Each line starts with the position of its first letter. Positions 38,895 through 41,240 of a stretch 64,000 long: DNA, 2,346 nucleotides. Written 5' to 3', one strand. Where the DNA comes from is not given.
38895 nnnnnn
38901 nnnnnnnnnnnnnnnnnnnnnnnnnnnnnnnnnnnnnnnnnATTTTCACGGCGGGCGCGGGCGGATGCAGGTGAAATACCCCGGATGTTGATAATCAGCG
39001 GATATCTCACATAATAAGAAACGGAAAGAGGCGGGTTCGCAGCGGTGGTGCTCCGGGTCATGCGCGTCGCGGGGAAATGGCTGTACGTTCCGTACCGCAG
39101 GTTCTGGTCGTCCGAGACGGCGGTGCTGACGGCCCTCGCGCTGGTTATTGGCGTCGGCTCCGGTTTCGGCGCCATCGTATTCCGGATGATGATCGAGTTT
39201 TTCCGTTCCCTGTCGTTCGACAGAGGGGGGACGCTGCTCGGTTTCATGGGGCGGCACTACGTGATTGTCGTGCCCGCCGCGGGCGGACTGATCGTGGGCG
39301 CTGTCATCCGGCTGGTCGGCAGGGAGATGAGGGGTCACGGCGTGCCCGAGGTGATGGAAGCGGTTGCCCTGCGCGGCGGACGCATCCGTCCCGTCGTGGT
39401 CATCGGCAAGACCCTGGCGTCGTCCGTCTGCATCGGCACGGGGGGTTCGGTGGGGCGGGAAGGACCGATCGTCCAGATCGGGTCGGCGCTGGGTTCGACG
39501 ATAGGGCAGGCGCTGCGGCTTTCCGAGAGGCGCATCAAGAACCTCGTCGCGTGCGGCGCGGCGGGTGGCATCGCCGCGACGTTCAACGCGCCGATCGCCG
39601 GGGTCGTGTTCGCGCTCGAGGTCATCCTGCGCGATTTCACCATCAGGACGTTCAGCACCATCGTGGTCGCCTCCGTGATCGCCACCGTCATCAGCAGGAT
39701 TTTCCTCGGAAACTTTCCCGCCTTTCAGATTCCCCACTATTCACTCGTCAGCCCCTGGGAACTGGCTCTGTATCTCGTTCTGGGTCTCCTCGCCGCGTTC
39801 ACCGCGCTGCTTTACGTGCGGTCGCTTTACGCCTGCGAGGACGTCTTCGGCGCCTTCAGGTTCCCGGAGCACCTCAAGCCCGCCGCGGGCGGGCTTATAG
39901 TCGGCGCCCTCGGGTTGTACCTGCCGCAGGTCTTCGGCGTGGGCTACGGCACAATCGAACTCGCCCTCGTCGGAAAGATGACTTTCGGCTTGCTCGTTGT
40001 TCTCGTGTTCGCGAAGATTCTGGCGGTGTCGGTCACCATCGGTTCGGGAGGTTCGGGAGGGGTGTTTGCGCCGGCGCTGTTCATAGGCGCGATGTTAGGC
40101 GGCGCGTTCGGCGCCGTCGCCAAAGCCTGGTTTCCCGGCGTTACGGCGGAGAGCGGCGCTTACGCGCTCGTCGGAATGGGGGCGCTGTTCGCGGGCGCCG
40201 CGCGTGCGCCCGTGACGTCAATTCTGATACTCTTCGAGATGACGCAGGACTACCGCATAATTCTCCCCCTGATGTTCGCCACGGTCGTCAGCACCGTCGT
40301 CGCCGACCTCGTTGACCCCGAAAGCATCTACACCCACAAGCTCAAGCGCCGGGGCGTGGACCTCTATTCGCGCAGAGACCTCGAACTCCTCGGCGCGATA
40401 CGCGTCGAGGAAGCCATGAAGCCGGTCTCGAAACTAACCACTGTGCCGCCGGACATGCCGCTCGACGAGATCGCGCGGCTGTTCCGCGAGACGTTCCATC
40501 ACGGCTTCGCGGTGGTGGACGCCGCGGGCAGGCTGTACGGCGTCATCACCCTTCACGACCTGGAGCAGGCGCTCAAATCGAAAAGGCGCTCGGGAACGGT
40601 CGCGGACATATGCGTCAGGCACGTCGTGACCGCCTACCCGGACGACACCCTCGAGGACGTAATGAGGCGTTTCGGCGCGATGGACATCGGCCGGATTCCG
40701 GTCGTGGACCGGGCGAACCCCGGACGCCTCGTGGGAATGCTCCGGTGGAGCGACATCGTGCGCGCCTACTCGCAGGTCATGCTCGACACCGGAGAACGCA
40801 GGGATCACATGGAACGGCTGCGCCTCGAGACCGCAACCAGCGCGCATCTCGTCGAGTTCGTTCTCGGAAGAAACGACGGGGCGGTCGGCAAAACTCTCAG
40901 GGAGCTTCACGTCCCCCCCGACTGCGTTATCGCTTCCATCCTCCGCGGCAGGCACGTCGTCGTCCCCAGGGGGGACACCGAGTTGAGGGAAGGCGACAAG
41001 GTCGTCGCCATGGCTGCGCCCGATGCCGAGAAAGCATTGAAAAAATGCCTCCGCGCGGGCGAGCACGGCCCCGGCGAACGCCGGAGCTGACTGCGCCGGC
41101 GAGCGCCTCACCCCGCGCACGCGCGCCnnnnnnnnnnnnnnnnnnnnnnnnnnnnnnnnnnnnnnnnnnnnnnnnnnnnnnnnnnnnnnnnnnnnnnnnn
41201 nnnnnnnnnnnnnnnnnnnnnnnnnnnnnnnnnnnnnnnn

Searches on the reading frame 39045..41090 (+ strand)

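Call 14: search_protein_families(library=pfam, proteins=[window:39045-41090:+], max_evalue=0.001)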
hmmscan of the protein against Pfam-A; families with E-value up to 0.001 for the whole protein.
window:39045-41090:+ (681 aa): 3 families
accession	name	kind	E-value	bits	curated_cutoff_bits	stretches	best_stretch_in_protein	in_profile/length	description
PF00654.25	Voltage_CLC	-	1.8e-105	353.3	24.8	1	80-421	1-346/346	Voltage gated chloride channel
PF00571.33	CBS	-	2.6e-25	88.9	24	2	519-575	1-55/57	CBS domain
PF02080.26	TrkA_C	-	3.9e-15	55.9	27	1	602-667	1-68/71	TrkA-C domain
